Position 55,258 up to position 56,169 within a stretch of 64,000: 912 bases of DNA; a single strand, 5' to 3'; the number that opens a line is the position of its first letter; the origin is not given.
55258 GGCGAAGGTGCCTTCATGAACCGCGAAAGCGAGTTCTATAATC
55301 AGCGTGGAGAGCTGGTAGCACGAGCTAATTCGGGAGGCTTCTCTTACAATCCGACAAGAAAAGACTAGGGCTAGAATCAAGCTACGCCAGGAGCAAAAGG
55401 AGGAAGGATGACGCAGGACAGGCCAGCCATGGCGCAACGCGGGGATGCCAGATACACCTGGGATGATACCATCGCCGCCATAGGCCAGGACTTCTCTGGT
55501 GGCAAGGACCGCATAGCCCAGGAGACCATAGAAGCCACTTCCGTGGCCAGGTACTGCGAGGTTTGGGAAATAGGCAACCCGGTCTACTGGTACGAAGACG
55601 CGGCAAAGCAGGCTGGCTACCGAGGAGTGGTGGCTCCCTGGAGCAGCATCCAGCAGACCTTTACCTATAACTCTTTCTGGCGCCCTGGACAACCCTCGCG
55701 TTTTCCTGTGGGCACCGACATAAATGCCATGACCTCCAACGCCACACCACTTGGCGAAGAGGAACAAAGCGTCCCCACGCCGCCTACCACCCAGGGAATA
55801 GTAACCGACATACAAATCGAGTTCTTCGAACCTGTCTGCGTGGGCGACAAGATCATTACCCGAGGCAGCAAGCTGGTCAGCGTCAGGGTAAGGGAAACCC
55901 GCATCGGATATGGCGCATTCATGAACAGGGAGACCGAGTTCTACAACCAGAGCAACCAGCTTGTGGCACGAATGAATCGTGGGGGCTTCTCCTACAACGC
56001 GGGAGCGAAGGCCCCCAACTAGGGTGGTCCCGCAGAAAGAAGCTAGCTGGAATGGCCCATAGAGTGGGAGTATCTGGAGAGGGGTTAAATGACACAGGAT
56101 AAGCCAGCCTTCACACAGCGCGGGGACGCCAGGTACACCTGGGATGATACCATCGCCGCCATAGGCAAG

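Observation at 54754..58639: Five tandem non-catalytic hot-dog paralogues followed by one catalytic MaoC subunit: a possible hydratase with interchangeable specificity subunits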

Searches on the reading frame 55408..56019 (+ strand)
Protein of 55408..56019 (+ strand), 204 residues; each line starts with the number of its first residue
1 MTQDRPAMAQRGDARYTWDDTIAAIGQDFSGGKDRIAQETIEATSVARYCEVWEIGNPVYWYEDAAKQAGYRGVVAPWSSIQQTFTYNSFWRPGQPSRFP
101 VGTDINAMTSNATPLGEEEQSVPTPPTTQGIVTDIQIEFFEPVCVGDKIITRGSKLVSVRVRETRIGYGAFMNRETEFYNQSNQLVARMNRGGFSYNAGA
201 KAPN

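Call 3: search_protein_families(library=pfam, proteins=[window:55408-56019:+], max_evalue=1)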
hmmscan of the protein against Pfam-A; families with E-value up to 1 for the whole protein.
window:55408-56019:+ (204 aa): 1 family
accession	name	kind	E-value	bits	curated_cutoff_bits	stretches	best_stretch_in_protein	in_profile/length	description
PF13452.11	FAS1_DH_region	-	4.2e-14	53.3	22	1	37-188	10-131/132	FAS1-like, dehydratase domain region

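Call 4: search_protein_families(library=ncbifam, proteins=[window:55408-56019:+], max_evalue=1)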
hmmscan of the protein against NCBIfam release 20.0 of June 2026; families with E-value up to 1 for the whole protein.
window:55408-56019:+ (204 aa): 4 families
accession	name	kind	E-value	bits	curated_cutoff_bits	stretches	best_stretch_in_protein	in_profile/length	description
NF040620.1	fused_HadA_HadB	exception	4.7e-06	26.3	350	2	56-79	28-51/329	fused (3R)-hydroxyacyl-ACP dehydratase subunits HadA/HadB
NF040624.1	HadA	equivalog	4.8e-06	26.9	180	1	49-80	21-52/144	(3R)-hydroxyacyl-ACP dehydratase subunit HadA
NF010244.0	PRK13691.1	exception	0.024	14.5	221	0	46-80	25-59/166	(3R)-hydroxyacyl-ACP dehydratase subunit HadC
NF010245.0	PRK13692.1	equivalog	0.037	13.9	232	1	42-88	21-66/159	(3R)-hydroxyacyl-ACP dehydratase subunit HadA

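Call 10: find_homologous_proteins(query=window:55408-56019:+, max_evalue=0.001)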
Query window:55408-56019:+ (204 aa): 60 proteins with E <= 0.001 among 109 candidates.
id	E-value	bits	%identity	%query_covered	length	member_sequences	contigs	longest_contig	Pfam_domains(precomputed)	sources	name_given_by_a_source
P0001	3.8e-135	466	100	100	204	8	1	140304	PF13452.12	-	-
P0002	1.4e-104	366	78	100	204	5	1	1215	PF13452.12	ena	-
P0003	2.1e-104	365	76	100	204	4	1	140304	PF13452.12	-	-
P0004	2.8e-101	355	74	100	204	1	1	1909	PF13452.12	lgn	-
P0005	2.0e-99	349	75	100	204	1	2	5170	PF13452.12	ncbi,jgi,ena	-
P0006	7.6e-99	347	73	100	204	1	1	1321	PF13452.12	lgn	-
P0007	1.1e-98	347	73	100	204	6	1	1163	PF13452.12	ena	-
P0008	1.5e-98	346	72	100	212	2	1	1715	PF13452.12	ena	-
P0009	4.0e-96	338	70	100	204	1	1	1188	PF13452.12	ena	-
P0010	4.8e-92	325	70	97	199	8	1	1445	PF13452.12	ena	-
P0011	1.5e-89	317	68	97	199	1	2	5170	PF13452.12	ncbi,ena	-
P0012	1.1e-88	314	65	99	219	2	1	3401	PF13452.12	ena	-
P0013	1.6e-88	314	65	100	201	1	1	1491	PF13452.12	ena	-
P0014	6.9e-88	312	67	97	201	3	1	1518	PF13452.12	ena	-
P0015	7.3e-88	311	70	96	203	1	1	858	PF13452.12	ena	-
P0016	9.3e-87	308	67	97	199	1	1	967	PF13452.12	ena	-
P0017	1.5e-83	297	65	94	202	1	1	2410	PF13452.12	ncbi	ncbi:MAG: MaoC family dehydratase N-terminal domain-containing protein [Chloroflexota bacterium]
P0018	2.9e-81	290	63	97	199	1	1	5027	PF13452.12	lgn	-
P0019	4.9e-81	289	62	97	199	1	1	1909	PF13452.12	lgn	-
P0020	1.6e-80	287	63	97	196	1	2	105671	PF13452.12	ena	-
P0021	3.1e-80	286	62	100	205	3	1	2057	PF13452.12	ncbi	-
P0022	1.7e-78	281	63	94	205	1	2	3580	PF13452.12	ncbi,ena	-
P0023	3.5e-78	280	61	94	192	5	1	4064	PF13452.12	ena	-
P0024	2.9e-77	277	59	97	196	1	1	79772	PF13452.12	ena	-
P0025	3.7e-77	276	59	96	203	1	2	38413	PF13452.12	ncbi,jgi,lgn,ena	-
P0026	4.8e-77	276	61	96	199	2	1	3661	PF13452.12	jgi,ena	jgi:hypothetical protein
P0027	7.5e-77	275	59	94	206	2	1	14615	PF13452.12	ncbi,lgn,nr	ncbi:MAG: MaoC family dehydratase N-terminal domain-containing protein [Dehalococcoidia bacterium]|n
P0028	2.7e-76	274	61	96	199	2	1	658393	PF13452.12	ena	-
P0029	3.6e-76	273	62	91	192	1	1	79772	PF13452.12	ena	-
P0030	2.5e-75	270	59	97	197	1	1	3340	PF13452.12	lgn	-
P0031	3.8e-75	270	61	92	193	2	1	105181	PF13452.12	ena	-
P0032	7.7e-74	266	59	97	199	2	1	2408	PF13452.12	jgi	-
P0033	1.2e-73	265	60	96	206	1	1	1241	PF13452.12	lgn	-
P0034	4.7e-73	263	58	97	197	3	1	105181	PF13452.12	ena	-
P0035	5.2e-73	263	59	96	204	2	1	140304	PF13452.12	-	-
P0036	1.2e-71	258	57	99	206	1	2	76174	PF13452.12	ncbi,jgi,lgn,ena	-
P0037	4.1e-71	257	62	92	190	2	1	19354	PF13452.12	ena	-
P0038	2.4e-70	254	62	93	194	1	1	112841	PF13452.12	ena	-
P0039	2.5e-70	254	60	93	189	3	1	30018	PF13452.12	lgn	-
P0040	7.8e-70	253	58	95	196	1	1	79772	PF13452.12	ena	-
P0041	2.0e-69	251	54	100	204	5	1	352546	PF13452.12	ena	-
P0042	5.0e-68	247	57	95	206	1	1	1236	PF13452.12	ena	-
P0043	6.2e-67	243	58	91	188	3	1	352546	PF13452.12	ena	-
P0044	7.0e-63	230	54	96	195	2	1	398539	PF13452.12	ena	-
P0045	9.7e-63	229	55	89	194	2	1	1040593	PF13452.12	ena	-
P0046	1.6e-60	222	50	97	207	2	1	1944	PF13452.12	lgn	-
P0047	9.3e-60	220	52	97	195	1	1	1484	PF13452.12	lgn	-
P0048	3.4e-59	218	52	91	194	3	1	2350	PF13452.12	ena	-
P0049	3.2e-57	211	53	91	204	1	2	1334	PF13452.12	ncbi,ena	-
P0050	3.4e-54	202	51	91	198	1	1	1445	PF13452.12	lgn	-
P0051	1.8e-52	196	48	91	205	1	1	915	PF13452.12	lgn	-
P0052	1.3e-49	187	47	93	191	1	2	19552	PF13452.12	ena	-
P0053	3.5e-47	179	45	100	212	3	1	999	PF13452.12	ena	-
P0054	4.8e-46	175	43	100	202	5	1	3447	PF13452.12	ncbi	-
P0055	1.3e-45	173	45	89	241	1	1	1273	PF13452.12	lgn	-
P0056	1.4e-45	173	44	100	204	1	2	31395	PF13452.12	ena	-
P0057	8.6e-44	168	60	62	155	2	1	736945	PF13452.12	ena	-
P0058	2.5e-43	166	42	100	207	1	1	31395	PF13452.12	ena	-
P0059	3.0e-43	166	45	91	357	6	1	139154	PF13452.12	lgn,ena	-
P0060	2.4e-38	150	40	87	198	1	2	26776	PF13452.12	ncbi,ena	-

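Call 17: find_encoding_contigs(protein=P0031, flank=10000, max_places=2)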
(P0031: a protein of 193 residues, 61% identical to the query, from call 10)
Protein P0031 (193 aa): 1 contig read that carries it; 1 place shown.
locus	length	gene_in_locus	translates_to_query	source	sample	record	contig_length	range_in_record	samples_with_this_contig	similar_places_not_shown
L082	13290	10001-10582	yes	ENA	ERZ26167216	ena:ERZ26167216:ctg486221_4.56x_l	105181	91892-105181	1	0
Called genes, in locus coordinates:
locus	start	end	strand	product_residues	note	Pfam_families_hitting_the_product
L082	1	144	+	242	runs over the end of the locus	PF01925:TauE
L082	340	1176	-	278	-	PF00800:PDT, PF01842:ACT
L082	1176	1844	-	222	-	PF02254:TrkA_N, PF03807:F420_oxidored (faint), PF02080:TrkA_C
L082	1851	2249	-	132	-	PF02254:TrkA_N, PF03435:Sacchrp_dh_NADP (weak), PF03721:UDPG_MGDP_dh_N (weak)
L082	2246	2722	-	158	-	PF00582:Usp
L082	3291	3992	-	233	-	PF02254:TrkA_N, PF02080:TrkA_C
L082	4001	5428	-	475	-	PF02386:TrkH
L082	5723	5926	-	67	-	-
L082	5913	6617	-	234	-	PF02770:Acyl-CoA_dh_M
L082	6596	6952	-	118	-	PF02771:Acyl-CoA_dh_N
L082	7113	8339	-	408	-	PF02771:Acyl-CoA_dh_N, PF02770:Acyl-CoA_dh_M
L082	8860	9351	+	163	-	PF13452:FAS1_DH_region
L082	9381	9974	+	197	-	PF13452:FAS1_DH_region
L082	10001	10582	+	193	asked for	PF13452:FAS1_DH_region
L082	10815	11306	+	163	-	-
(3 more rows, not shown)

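Call 18: find_encoding_contigs(protein=P0041, flank=10000, max_places=2)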
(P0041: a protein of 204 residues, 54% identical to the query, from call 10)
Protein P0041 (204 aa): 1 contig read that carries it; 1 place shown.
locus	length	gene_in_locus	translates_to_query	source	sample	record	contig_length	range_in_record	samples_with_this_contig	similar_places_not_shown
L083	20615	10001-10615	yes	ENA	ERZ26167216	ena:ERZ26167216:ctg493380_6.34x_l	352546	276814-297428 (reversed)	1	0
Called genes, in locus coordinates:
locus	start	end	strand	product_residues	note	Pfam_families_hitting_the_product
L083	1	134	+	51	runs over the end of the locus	-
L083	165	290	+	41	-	-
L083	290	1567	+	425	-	PF05598:DUF772, PF01609:DDE_Tnp_1, PF13751:DDE_Tnp_1_6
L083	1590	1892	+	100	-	PF00582:Usp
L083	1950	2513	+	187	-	-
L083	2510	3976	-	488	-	PF05598:DUF772, PF01609:DDE_Tnp_1, PF13751:DDE_Tnp_1_6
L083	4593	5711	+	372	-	PF05598:DUF772, PF01609:DDE_Tnp_1, PF13751:DDE_Tnp_1_6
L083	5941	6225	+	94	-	PF02515:CoA_transf_3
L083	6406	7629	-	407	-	PF02771:Acyl-CoA_dh_N, PF02770:Acyl-CoA_dh_M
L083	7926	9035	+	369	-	PF05598:DUF772, PF01609:DDE_Tnp_1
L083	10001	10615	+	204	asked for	PF13452:FAS1_DH_region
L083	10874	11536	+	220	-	PF00248:Aldo_ket_red (weak)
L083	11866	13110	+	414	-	PF05977:MFS_3, PF07690:MFS_1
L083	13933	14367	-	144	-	PF00293:NUDIX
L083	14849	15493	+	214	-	PF00496:SBP_bac_5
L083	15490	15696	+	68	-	-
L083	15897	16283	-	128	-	PF00903:Glyoxalase, PF13669:Glyoxalase_4 (weak)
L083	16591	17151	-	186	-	PF01326:PPDK_N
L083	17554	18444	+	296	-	PF04991:LicD, PF13620:CarboxypepD_reg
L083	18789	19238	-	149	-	PF28492:Beta_helix_4 (weak)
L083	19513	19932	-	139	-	PF07690:MFS_1 (weak)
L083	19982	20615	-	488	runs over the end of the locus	PF05598:DUF772, PF01609:DDE_Tnp_1, PF13751:DDE_Tnp_1_6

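Call 20: find_encoding_contigs(protein=P0056, flank=10000, max_places=2)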
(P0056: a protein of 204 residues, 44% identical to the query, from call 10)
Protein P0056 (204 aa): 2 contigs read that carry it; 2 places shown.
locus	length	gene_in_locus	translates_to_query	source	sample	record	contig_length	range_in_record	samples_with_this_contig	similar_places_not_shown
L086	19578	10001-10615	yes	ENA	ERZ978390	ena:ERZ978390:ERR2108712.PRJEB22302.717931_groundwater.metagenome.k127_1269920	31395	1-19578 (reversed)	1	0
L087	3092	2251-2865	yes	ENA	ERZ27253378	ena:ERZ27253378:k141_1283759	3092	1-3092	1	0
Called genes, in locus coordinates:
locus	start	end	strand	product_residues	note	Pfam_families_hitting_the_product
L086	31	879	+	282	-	PF00561:Abhydrolase_1 (weak), PF12697:Abhydrolase_6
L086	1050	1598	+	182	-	-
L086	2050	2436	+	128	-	-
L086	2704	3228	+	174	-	PF00857:Isochorismatase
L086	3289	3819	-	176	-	PF00149:Metallophos (faint), PF12850:Metallophos_2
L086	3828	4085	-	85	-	-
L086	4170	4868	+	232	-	PF00486:Trans_reg_C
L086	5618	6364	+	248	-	PF00378:ECH_1, PF16113:ECH_2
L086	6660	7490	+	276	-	PF00378:ECH_1, PF16113:ECH_2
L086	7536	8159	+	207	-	PF13452:FAS1_DH_region (weak)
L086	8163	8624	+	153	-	-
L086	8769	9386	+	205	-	PF13452:FAS1_DH_region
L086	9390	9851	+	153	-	-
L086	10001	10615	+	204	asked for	PF13452:FAS1_DH_region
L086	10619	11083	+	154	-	-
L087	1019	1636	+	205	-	PF13452:FAS1_DH_region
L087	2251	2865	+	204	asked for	PF13452:FAS1_DH_region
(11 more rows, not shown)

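Call 21: find_encoding_contigs(protein=P0028, flank=10000, max_places=2)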
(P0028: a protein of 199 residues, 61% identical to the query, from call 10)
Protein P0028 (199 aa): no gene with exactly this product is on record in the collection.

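Call 22: find_encoding_contigs(protein=P0036, flank=10000, max_places=2)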
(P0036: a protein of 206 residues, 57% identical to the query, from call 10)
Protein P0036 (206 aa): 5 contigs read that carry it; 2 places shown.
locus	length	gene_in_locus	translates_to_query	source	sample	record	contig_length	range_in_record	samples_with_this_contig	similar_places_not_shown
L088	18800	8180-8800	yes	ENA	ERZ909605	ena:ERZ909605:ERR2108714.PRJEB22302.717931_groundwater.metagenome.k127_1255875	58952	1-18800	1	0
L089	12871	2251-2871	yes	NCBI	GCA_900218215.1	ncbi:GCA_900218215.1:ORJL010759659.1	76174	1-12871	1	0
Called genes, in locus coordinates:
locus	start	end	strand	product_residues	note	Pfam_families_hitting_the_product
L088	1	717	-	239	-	?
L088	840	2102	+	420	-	PF07690:MFS_1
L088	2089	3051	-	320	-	PF08240:ADH_N, PF16912:Glu_dehyd_C, PF00107:ADH_zinc_N, PF13602:ADH_zinc_N_2 (weak)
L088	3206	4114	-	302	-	PF03547:Mem_trans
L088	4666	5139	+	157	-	-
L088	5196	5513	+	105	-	-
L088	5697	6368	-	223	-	PF07963:N_methyl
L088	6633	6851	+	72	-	-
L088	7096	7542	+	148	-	PF01323:DSBA, PF13462:Thioredoxin_4 (weak)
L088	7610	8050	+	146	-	-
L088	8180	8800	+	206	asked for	PF13452:FAS1_DH_region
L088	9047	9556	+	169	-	PF02357:NusG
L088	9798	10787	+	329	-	PF00106:adh_short (faint), PF01073:3Beta_HSD, PF01370:Epimerase, PF02719:Polysacc_synt_2, PF04321:RmlD_sub_bind, PF13460:NAD_binding_10 (weak), PF16363:GDP_Man_Dehyd, PF07993:NAD_binding_4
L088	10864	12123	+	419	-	-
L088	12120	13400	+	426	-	PF13579:Glyco_trans_4_4, PF13439:Glyco_transf_4, PF13477:Glyco_trans_4_2 (weak), PF00534:Glycos_transf_1, PF13692:Glyco_trans_1_4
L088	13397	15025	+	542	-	PF13489:Methyltransf_23, PF13847:Methyltransf_31, PF08241:Methyltransf_11, PF08242:Methyltransf_12 (weak), PF13649:Methyltransf_25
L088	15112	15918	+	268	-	PF05711:TylF, PF13578:Methyltransf_24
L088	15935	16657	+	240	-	PF13489:Methyltransf_23, PF13847:Methyltransf_31, PF08241:Methyltransf_11, PF08242:Methyltransf_12, PF13649:Methyltransf_25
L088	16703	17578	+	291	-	PF01073:3Beta_HSD (faint), PF01370:Epimerase, PF16363:GDP_Man_Dehyd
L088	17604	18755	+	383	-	PF13439:Glyco_transf_4, PF13477:Glyco_trans_4_2, PF13579:Glyco_trans_4_4, PF00534:Glycos_transf_1, PF13692:Glyco_trans_1_4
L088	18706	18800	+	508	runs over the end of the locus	PF01943:Polysacc_synt, PF13440:Polysacc_synt_3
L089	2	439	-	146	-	?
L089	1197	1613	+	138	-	PF01323:DSBA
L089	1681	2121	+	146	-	-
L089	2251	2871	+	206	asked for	PF13452:FAS1_DH_region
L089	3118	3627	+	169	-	PF02357:NusG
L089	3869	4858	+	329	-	PF00106:adh_short (faint), PF01073:3Beta_HSD, PF01370:Epimerase, PF02719:Polysacc_synt_2, PF04321:RmlD_sub_bind, PF13460:NAD_binding_10 (weak), PF16363:GDP_Man_Dehyd, PF07993:NAD_binding_4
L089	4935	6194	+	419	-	-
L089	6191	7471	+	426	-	PF13579:Glyco_trans_4_4, PF13439:Glyco_transf_4, PF13477:Glyco_trans_4_2 (weak), PF00534:Glycos_transf_1, PF13692:Glyco_trans_1_4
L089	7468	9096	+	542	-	PF13489:Methyltransf_23, PF13847:Methyltransf_31, PF08241:Methyltransf_11, PF08242:Methyltransf_12 (weak), PF13649:Methyltransf_25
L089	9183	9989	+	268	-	PF05711:TylF, PF13578:Methyltransf_24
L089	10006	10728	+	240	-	PF13489:Methyltransf_23, PF13847:Methyltransf_31, PF08241:Methyltransf_11, PF08242:Methyltransf_12, PF13649:Methyltransf_25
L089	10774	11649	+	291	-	PF01073:3Beta_HSD (faint), PF01370:Epimerase, PF16363:GDP_Man_Dehyd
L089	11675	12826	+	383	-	PF13439:Glyco_transf_4, PF13477:Glyco_trans_4_2, PF13579:Glyco_trans_4_4, PF00534:Glycos_transf_1, PF13692:Glyco_trans_1_4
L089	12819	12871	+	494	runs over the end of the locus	PF01943:Polysacc_synt, PF13440:Polysacc_synt_3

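Call 45: predict_structure(alignment_id=A3)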
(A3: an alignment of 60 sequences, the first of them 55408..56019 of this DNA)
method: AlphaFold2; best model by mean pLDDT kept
length: 204 residues; sequences in the alignment: 60
mean_pLDDT: 82.1   pTM: 0.73
mean pLDDT of the five models: 82.1, 81.4, 80.3, 75.7, 74.4
residues with pLDDT >= 90: 81; 70-90: 84; 50-70: 30; < 50: 9
segments of 3 or more residues with pLDDT < 50: 1-7
pLDDT, mean of each block of 10 residues (from residue 1): 44 92 95 77 79 83 92 86 69 64 66 57 91 90 88 94 96 93 91 93 85
secondary structure, 60 per line:
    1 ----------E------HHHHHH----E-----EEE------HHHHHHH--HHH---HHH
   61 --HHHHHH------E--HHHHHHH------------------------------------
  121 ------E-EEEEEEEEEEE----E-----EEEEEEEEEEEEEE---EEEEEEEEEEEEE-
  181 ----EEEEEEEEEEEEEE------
elements in order: H18-23 E34-36 H43-49 H63-68 H78-84 E129-139 E150-163 E167-179 E185-198

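Call 49: fold_search(model_id=the predicted structure, library=pdb)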
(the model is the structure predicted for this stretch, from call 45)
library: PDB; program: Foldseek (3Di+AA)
matches with E <= 10: 1095; with E <= 0.001: 80
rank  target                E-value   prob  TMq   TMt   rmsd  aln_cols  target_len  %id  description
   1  4w78_C                7.3e-09  1.00  0.55  0.63   7.3       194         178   19  Crystal structure of the ChsH1-ChsH2 complex from Mycobacterium tuberculosis (released 2014-10-08)
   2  4w78_A                1.0e-08  1.00  0.58  0.69   5.2       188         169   19  Crystal structure of the ChsH1-ChsH2 complex from Mycobacterium tuberculosis (released 2014-10-08)
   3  4wnb_A                1.5e-08  1.00  0.57  0.68   7.3       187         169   19  Crystal structure of the ChsH1-ChsH2 complex from Mycobacterium tuberculosis bound to 3-OPC-CoA (released 2014-10-29)
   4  4w78_E                1.5e-08  1.00  0.56  0.68   6.9       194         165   18  Crystal structure of the ChsH1-ChsH2 complex from Mycobacterium tuberculosis (released 2014-10-08)
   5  4w78_G                6.7e-08  1.00  0.55  0.68   6.8       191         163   19  Crystal structure of the ChsH1-ChsH2 complex from Mycobacterium tuberculosis (released 2014-10-08)
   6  4rlt_A                3.0e-07  1.00  0.50  0.64   6.4       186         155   16  Crystal Structure of (3R)-hydroxyacyl-ACP dehydratase HadAB hetero-dimer from Mycobacterium tuberculosis complexed wit (released 2015-10-21)
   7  7svt_O                6.1e-07  1.00  0.48  0.61   6.4       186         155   16  Mycobacterium tuberculosis 3-hydroxyl-ACP dehydratase HadAB in complex with 1,3-diarylpyrazolyl-acylsulfonamide inhibi (released 2022-11-16)
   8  4rlw_A                7.7e-07  1.00  0.50  0.65   5.9       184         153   16  Crystal Structure of (3R)-hydroxyacyl-ACP dehydratase HadAB hetero-dimer from Mycobacterium tuberculosis complexed wit (released 2015-10-21)
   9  4rlj_A                1.3e-06  1.00  0.50  0.69   7.5       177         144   18  Crystal Structure of (3R)-hydroxyacyl-ACP dehydratase HadAB hetero-dimer from Mycobacterium tuberculosis (released 2015-10-21)
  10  7svt_H                1.4e-06  1.00  0.46  0.60   5.4       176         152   16  Mycobacterium tuberculosis 3-hydroxyl-ACP dehydratase HadAB in complex with 1,3-diarylpyrazolyl-acylsulfonamide inhibi (released 2022-11-16)
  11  4rlu_A                1.5e-06  1.00  0.48  0.63   6.2       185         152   15  Crystal Structure of (3R)-hydroxyacyl-ACP dehydratase HadAB hetero-dimer from Mycobacterium tuberculosis complexed wit (released 2015-10-21)
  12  7svt_A                1.5e-06  1.00  0.49  0.64   6.3       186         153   16  Mycobacterium tuberculosis 3-hydroxyl-ACP dehydratase HadAB in complex with 1,3-diarylpyrazolyl-acylsulfonamide inhibi (released 2022-11-16)
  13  4ffu_B                1.7e-06  1.00  0.47  0.60   7.5       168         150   16  CRYSTAL STRUCTURE OF putative MaoC-like (monoamine oxidase-like) protein, similar to NodN from Sinorhizo Bium meliloti (released 2012-06-13)
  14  4ffu_C                2.1e-06  1.00  0.46  0.60   7.8       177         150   15  CRYSTAL STRUCTURE OF putative MaoC-like (monoamine oxidase-like) protein, similar to NodN from Sinorhizo Bium meliloti (released 2012-06-13)
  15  3exz_C                2.6e-06  1.00  0.47  0.64   5.1       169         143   15  Crystal structure of the MaoC-like dehydratase from Rhodospirillum rubrum. Northeast Structural Genomics Consortium ta (released 2008-10-28)
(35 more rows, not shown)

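Call 56: predict_structure(alignment_id=A4)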
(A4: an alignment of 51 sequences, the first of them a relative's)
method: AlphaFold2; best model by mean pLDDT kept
length: 357 residues; sequences in the alignment: 51
mean_pLDDT: 68.0   pTM: 0.48
mean pLDDT of the five models: 68.0, 67.2, 65.0, 64.8, 62.9
residues with pLDDT >= 90: 87; 70-90: 74; 50-70: 117; < 50: 79
segments of 3 or more residues with pLDDT < 50: 25-29, 73-83, 86-90, 94-105, 111-131, 133-136, 149-154, 187-198
pLDDT, mean of each block of 10 residues (from residue 1): 61 61 51 57 68 81 68 46 48 47 45 32 34 51 53 49 68 62 48 39 60 86 96 89 77 65 73 87 93 93 90 97 97 95 95 93
secondary structure, 60 per line:
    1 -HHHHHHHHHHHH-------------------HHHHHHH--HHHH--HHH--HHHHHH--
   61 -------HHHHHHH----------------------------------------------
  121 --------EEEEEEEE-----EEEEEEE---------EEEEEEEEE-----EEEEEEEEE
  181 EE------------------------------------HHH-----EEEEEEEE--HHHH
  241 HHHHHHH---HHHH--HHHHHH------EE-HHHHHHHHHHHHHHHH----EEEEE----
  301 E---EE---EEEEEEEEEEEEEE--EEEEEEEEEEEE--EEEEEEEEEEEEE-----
elements in order: H2-13 H33-39 H42-45 H53-58 H68-74 E129-136 E142-148 E158-166 E172-182 E227-234 H237-247 H251-254 H257-262 H272-287 E292-296 E310-323 E326-337 E340-352
